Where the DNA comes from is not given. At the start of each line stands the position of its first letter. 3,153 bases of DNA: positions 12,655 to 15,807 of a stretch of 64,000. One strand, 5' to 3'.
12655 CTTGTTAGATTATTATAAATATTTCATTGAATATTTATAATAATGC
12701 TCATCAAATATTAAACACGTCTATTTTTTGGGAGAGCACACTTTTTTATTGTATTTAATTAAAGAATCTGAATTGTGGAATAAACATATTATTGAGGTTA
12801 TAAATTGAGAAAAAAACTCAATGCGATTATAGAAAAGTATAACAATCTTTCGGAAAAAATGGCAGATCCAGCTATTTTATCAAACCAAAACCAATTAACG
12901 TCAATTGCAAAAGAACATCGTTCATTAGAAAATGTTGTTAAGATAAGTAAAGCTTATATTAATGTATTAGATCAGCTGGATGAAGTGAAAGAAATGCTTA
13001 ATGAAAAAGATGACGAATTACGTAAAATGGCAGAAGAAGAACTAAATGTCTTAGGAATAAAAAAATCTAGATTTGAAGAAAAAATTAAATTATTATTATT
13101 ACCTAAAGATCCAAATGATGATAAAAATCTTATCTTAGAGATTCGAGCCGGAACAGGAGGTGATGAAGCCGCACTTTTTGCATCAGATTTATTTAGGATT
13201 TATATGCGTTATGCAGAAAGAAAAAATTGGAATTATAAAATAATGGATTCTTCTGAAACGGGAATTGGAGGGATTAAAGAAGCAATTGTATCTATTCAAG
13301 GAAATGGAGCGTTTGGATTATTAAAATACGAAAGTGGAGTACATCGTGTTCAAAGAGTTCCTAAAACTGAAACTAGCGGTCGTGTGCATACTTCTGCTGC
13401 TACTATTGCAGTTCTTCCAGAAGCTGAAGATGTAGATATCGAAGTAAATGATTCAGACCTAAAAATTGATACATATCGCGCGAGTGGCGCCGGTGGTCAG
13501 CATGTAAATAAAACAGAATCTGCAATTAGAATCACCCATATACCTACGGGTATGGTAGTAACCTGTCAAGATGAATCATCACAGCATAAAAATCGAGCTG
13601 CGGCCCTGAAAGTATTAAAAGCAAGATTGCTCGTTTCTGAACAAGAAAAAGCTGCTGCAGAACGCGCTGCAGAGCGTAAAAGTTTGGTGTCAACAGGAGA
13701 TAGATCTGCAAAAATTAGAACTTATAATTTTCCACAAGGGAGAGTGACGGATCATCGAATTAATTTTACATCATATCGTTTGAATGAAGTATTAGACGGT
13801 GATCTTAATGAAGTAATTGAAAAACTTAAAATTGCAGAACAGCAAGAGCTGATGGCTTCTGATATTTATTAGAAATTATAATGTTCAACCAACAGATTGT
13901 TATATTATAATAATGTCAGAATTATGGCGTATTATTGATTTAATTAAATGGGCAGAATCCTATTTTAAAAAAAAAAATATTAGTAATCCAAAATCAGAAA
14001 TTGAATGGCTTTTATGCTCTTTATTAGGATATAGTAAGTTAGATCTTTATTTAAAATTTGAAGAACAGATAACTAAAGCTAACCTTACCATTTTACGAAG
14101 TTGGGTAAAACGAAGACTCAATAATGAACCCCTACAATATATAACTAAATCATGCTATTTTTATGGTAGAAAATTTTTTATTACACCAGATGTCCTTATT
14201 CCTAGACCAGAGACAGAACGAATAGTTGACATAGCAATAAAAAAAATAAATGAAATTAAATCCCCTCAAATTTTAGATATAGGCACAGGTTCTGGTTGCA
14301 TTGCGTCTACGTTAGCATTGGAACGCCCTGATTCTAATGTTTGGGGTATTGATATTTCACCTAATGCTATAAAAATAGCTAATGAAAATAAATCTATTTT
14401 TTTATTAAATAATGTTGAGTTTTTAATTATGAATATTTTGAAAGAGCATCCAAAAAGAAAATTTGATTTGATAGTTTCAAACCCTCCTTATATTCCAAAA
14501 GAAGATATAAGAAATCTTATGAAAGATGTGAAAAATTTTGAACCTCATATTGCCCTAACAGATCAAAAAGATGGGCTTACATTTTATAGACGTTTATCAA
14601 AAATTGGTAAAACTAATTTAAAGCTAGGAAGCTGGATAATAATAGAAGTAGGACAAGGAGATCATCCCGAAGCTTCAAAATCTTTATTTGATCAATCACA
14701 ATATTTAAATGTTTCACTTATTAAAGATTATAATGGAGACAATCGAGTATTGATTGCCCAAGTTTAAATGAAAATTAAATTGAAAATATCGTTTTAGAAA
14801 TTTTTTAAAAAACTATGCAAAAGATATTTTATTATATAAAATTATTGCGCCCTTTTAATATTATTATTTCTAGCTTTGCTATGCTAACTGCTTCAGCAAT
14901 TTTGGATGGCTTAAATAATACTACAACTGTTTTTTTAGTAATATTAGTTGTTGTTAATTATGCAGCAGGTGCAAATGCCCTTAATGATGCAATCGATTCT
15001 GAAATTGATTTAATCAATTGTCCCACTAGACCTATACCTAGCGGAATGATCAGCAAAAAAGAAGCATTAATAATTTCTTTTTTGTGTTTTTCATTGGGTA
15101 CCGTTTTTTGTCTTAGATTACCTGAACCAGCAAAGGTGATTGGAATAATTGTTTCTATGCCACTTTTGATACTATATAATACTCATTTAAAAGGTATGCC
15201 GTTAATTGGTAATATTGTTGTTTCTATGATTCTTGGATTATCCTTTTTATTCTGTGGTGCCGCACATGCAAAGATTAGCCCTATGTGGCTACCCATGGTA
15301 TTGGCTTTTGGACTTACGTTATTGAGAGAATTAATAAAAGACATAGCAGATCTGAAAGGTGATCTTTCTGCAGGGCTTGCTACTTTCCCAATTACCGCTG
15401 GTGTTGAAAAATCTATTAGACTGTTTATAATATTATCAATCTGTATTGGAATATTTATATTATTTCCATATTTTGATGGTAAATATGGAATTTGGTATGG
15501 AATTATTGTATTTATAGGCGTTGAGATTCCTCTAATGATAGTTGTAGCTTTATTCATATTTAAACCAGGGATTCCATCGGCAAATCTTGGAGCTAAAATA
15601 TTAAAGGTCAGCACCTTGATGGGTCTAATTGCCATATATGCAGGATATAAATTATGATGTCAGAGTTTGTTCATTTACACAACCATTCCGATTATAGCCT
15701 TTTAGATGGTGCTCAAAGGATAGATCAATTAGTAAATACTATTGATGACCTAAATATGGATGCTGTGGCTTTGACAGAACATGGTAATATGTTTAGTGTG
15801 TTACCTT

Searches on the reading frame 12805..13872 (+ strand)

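Call 81: search_protein_families(library=pfam, proteins=[window:12805-13872:+], max_evalue=0.00001)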
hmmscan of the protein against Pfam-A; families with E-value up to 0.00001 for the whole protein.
window:12805-13872:+ (355 aa): 2 families
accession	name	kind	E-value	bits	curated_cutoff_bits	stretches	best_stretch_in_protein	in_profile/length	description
PF03462.23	PCRF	-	2.1e-74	250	24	1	10-201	3-194/194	PCRF domain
PF00472.26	RF-1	-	1e-43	148.4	35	1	209-318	2-116/116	RF-1 domain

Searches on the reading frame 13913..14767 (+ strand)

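Call 81: search_protein_families(library=pfam, proteins=[window:13913-14767:+], max_evalue=0.00001)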
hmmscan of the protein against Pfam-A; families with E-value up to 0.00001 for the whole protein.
window:13913-14767:+ (284 aa): 11 families
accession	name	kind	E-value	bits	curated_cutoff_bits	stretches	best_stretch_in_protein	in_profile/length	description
PF17827.6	PrmC_N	-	3e-19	69.8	23.4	1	9-78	1-70/71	PrmC N-terminal domain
PF05175.20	MTS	-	1.9e-15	57.4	23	1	109-198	24-113/170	Methyltransferase small domain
PF13847.12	Methyltransf_31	-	2.6e-15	56.8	27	1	119-192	6-83/145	Methyltransferase domain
PF13649.12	Methyltransf_25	-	1.1e-11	45.7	27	1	120-207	1-90/97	Methyltransferase domain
PF08242.18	Methyltransf_12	-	2.7e-09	38.1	30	1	121-190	1-72/98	Methyltransferase domain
PF06325.19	PrmA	-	2.7e-09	37.4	22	1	117-207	162-247/296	Ribosomal protein L11 methyltransferase (PrmA)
PF08241.18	Methyltransf_11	-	1e-07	32.9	21.2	1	121-190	1-67/95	Methyltransferase domain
PF13489.12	Methyltransf_23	-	1e-06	29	27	1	116-190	22-88/164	Methyltransferase domain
PF03602.21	Cons_hypoth95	-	2.1e-06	28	24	1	97-208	21-138/182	Conserved hypothetical protein 95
PF02390.23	Methyltransf_4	-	4.9e-06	26.5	24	1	117-176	2-61/173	Putative methyltransferase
PF07669.17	Eco57I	-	5.7e-06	27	25.3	0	174-207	69-98/171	Eco57I restriction-modification methylase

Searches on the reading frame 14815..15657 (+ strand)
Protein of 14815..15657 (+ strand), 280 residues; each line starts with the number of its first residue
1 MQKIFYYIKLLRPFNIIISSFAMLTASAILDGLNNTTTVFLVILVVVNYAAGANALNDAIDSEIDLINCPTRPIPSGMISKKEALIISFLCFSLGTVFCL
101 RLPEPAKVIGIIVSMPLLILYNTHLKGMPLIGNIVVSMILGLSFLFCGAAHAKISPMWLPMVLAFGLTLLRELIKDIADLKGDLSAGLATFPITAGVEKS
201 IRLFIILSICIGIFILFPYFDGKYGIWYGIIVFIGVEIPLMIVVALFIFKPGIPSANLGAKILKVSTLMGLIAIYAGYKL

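Call 81: search_protein_families(library=pfam, proteins=[window:14815-15657:+], max_evalue=0.00001)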
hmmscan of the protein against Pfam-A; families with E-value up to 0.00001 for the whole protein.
window:14815-15657:+ (280 aa): 1 family
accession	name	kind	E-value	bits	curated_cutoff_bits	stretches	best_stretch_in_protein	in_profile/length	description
PF01040.23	UbiA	-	1.5e-32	113.3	34.2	1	26-241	9-226/250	UbiA prenyltransferase family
